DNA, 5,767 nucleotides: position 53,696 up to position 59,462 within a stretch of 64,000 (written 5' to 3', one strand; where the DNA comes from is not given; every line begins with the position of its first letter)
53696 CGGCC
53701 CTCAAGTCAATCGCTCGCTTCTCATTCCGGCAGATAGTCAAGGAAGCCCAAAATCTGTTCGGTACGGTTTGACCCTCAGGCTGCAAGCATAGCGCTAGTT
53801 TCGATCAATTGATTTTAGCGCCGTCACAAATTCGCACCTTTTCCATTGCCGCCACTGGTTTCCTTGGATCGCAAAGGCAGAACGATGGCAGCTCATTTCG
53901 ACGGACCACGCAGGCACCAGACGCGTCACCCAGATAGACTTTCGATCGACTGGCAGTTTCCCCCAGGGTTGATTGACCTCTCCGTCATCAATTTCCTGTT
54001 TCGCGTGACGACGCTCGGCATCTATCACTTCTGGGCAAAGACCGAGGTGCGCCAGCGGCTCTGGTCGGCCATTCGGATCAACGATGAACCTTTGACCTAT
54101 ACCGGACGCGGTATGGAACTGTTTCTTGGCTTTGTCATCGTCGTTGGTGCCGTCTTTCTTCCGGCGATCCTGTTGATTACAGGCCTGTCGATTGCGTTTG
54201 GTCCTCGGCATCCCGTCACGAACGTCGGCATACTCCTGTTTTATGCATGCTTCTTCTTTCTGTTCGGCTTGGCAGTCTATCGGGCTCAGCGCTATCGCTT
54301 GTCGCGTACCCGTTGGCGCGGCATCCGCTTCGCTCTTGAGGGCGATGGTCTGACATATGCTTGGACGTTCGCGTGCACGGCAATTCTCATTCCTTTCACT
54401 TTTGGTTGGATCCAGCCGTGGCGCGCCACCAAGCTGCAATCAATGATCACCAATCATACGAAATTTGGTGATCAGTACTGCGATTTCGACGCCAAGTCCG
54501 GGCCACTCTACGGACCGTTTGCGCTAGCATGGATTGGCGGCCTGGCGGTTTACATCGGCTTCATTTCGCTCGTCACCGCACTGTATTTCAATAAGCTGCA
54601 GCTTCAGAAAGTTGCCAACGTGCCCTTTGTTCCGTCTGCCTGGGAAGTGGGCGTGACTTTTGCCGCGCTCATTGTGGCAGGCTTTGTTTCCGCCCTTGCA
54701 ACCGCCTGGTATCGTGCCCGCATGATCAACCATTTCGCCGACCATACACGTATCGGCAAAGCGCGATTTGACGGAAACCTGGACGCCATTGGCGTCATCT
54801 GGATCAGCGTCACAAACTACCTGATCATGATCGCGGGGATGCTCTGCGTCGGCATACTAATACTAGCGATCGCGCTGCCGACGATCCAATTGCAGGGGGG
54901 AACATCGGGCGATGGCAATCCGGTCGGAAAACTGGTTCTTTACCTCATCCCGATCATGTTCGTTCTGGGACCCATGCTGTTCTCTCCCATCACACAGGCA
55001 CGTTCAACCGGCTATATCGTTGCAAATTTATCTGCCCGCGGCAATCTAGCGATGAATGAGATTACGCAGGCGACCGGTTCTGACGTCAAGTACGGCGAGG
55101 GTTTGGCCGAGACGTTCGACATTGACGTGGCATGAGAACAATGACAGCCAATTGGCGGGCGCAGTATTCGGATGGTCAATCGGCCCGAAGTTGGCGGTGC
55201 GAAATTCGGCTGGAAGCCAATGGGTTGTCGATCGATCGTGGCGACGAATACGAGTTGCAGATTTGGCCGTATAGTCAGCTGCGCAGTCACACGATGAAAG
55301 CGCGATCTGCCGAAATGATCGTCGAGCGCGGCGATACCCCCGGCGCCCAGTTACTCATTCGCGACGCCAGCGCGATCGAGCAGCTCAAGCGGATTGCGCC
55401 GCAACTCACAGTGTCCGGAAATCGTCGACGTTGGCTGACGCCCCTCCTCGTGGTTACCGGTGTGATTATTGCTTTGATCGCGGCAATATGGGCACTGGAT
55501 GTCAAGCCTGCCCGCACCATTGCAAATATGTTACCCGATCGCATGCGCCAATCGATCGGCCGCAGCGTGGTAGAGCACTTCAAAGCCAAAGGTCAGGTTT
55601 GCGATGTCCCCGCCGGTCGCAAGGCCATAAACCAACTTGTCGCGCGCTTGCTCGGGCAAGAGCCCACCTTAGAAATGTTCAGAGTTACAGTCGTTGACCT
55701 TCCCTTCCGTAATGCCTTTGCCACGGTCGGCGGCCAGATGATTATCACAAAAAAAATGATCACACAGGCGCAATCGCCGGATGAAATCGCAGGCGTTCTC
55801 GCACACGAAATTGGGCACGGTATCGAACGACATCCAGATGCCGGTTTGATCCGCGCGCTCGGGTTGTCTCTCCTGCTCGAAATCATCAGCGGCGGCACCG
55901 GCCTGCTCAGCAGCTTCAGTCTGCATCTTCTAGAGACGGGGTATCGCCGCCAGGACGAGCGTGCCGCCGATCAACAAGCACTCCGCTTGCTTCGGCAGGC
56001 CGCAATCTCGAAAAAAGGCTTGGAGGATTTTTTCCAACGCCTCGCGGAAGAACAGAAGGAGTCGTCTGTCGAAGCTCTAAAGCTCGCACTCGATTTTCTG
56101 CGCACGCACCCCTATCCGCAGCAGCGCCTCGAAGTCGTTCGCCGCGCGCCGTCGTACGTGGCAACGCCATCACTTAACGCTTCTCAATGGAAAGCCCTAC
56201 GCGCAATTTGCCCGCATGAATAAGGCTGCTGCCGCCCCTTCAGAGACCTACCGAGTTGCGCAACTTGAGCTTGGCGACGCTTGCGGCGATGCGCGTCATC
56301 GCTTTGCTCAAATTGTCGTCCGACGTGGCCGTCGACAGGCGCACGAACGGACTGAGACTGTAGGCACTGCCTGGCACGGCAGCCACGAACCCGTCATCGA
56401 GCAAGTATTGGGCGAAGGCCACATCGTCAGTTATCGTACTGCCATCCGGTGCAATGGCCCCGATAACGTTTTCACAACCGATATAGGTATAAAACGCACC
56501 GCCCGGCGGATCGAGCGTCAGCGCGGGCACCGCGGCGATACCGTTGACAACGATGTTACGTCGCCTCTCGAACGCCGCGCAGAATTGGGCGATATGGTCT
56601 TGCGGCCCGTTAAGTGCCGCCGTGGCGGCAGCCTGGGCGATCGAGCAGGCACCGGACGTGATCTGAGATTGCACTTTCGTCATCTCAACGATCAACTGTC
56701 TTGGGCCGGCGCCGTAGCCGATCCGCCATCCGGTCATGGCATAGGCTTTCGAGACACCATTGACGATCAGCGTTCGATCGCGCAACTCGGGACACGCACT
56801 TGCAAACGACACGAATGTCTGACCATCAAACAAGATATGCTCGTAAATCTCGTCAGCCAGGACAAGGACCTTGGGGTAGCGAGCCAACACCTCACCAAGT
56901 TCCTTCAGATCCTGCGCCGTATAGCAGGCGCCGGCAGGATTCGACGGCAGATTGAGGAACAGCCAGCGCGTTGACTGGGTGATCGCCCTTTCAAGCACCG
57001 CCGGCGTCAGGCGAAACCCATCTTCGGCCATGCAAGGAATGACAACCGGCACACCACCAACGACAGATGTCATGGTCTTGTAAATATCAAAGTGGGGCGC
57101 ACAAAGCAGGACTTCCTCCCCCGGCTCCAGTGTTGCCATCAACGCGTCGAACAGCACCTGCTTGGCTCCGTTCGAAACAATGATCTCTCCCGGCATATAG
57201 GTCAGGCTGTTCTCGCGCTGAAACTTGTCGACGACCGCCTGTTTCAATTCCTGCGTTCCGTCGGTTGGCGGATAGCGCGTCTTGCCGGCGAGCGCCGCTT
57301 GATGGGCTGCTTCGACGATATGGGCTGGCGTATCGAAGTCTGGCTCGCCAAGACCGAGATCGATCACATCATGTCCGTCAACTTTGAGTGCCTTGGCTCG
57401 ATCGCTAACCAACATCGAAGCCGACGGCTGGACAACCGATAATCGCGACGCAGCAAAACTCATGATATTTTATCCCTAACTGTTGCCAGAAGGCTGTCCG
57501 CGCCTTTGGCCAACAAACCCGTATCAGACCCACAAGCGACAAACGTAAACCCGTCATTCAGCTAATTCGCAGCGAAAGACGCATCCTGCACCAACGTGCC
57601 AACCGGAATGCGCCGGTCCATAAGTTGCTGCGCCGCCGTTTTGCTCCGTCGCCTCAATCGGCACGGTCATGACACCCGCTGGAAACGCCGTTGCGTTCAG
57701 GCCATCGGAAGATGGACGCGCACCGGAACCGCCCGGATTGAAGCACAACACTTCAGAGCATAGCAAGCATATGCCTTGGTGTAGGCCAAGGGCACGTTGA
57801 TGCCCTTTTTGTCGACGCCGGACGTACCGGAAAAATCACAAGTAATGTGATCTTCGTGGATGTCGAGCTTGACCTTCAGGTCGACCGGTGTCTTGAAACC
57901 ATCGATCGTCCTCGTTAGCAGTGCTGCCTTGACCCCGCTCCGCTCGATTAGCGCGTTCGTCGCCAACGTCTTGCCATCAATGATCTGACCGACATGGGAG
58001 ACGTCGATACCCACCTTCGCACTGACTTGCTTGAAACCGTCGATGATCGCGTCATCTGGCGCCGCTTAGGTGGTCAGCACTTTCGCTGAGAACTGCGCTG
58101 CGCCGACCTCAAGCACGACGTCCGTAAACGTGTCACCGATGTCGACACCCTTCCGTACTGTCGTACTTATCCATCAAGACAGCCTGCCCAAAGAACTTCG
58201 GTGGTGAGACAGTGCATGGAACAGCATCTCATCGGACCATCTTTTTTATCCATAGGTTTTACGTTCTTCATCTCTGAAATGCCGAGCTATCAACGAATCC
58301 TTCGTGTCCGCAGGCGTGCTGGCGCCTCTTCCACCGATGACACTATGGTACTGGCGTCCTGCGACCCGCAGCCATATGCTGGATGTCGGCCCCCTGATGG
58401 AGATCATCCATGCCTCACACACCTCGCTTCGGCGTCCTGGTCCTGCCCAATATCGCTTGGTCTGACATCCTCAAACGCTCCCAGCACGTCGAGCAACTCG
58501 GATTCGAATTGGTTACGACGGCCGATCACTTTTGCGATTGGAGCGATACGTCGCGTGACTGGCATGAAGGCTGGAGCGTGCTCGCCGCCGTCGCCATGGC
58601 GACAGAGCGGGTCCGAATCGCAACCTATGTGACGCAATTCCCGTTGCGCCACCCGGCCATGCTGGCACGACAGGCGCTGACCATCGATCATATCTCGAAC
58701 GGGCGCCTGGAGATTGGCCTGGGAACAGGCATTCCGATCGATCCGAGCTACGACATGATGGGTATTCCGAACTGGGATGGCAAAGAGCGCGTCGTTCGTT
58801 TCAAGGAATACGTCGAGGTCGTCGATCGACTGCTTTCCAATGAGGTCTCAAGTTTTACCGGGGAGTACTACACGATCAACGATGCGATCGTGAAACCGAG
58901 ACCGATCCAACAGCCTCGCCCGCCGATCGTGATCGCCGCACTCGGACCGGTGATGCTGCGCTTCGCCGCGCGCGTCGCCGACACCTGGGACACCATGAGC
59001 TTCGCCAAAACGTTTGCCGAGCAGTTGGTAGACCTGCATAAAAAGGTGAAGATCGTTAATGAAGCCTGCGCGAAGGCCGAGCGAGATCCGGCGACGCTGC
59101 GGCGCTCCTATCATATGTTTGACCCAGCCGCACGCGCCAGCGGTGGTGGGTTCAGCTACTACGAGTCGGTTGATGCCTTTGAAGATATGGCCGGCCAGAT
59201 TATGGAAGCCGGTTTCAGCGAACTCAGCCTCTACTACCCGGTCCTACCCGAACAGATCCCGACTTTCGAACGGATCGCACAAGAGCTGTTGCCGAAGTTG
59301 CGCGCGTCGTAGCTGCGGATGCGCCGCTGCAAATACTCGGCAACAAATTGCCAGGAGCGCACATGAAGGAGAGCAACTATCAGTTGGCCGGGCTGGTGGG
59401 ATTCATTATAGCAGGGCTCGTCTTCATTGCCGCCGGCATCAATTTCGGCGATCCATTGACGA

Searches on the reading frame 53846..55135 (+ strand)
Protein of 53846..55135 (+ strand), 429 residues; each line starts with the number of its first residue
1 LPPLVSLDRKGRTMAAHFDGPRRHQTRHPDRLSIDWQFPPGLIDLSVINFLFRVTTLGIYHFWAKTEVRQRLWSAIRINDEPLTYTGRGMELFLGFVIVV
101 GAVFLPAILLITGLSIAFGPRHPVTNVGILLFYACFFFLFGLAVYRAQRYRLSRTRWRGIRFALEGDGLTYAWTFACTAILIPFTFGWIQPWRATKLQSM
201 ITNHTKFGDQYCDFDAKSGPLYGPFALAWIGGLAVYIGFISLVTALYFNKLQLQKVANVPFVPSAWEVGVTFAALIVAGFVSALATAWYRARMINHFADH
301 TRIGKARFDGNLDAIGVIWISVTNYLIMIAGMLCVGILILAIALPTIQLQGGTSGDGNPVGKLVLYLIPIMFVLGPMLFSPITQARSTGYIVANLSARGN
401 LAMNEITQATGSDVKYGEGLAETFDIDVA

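Call 56: search_protein_families(library=pfam, max_evalue=0.000001, proteins=[window:53846-55135:+])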
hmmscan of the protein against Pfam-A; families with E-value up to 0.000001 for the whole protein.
window:53846-55135:+ (429 aa): 1 family
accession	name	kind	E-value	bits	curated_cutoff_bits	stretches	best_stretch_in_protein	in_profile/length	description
PF05987.18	DUF898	-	2.2e-65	221.4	28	1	43-421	14-334/336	Bacterial protein of unknown function (DUF898)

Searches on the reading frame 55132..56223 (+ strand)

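Call 56: search_protein_families(library=pfam, max_evalue=0.000001, proteins=[window:55132-56223:+])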
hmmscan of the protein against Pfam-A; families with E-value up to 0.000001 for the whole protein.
window:55132-56223:+ (363 aa): 2 families
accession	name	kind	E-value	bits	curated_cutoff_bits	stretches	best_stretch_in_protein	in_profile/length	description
PF01435.24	Peptidase_M48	-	4.9e-20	72.6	20.3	1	176-337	20-183/186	Peptidase family M48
PF23368.1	DUF7092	-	3.4e-08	34.4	24.5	1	9-85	3-73/77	Domain of unknown function (DUF7092)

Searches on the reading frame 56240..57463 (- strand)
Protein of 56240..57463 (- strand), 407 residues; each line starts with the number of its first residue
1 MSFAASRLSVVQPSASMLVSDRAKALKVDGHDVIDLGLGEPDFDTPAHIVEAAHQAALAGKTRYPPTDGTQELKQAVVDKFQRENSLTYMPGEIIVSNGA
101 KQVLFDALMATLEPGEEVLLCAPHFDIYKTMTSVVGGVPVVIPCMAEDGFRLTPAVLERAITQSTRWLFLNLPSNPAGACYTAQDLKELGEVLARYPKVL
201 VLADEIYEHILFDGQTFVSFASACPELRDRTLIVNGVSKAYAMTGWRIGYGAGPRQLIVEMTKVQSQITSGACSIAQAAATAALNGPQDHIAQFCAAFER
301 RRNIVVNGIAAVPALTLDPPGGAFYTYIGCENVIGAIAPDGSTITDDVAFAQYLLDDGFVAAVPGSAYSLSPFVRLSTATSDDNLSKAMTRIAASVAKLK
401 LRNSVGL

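Call 70: search_protein_families(library=pfam, max_evalue=0.00001, proteins=[window:56240-57463:-])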
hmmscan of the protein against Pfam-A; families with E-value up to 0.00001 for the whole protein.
window:56240-57463:- (407 aa): 1 family
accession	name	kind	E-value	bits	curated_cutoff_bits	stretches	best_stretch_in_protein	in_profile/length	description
PF00155.27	Aminotran_1_2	-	1.4e-66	225.6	19.7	1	32-392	2-361/361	Aminotransferase class I and II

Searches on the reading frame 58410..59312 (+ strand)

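Call 63: search_protein_families(library=ncbifam, max_evalue=1e-15, proteins=[window:58410-59312:+])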
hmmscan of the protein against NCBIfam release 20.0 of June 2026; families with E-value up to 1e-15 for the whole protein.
window:58410-59312:+ (300 aa): 20 families
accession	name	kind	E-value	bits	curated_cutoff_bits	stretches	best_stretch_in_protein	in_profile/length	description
TIGR03560.1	F420_Rv1855c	subfamily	9.7e-50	169.5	231.4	1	13-234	8-226/227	TIGR03560 family F420-dependent LLM class oxidoreductase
TIGR03619.1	F420_Rv2161c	subfamily_domain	1.9e-42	145.6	166.9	1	25-242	5-220/247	TIGR03619 family F420-dependent LLM class oxidoreductase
TIGR03621.1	F420_MSMEG_2516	subfamily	4.7e-38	131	213.15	1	6-194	2-174/295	TIGR03621 family F420-dependent LLM class oxidoreductase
TIGR03557.1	F420_G6P_family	subfamily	8e-32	110.6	210.4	1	18-203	13-195/316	TIGR03557 family F420-dependent LLM class oxidoreductase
TIGR03856.1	F420_MSMEG_2906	subfamily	2.9e-26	92.5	243.7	1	17-243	15-213/249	LLM class F420-dependent oxidoreductase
TIGR03555.1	F420_mer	equivalog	6.7e-24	84.9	348.7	1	7-192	1-172/325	5,10-methylenetetrahydromethanopterin reductase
TIGR04021.1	LLM_DMSO2_sfnG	equivalog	8e-24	84.6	382.95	1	24-210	34-218/350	dimethylsulfone monooxygenase SfnG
TIGR03564.1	F420_MSMEG_4879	subfamily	2.2e-23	83.2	234.25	1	55-206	27-174/265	TIGR03564 family F420-dependent LLM class oxidoreductase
TIGR03857.1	F420_MSMEG_2249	hypoth_equivalog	1.5e-22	80.2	218.4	1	51-231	39-207/329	TIGR03857 family LLM class F420-dependent oxidoreductase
TIGR04024.1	F420_NP1902A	hypoth_equivalog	5.4e-22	78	345.4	1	18-215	15-199/330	TIGR04024 family LLM class F420-dependent oxidoreductase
NF002619.0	PRK02271.1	equivalog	3e-21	76.1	276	1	6-192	2-173/329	5,10-methylenetetrahydromethanopterin reductase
TIGR03559.1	F420_Rv3520c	subfamily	3.1e-21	75.8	335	1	21-203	16-196/325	LLM class F420-dependent oxidoreductase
TIGR04465.1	ArgArg_F420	equivalog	1.5e-20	73.6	470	1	19-237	61-269/364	F420-dependent hydroxymycolic acid dehydrogenase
TIGR03612.1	RutA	equivalog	7.7e-20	71.7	498.3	1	50-194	60-205/355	pyrimidine utilization protein A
TIGR03571.1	lucif_BA3436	subfamily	9.4e-20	71.1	303.9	1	21-198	34-209/304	TIGR03571 family LLM class oxidoreductase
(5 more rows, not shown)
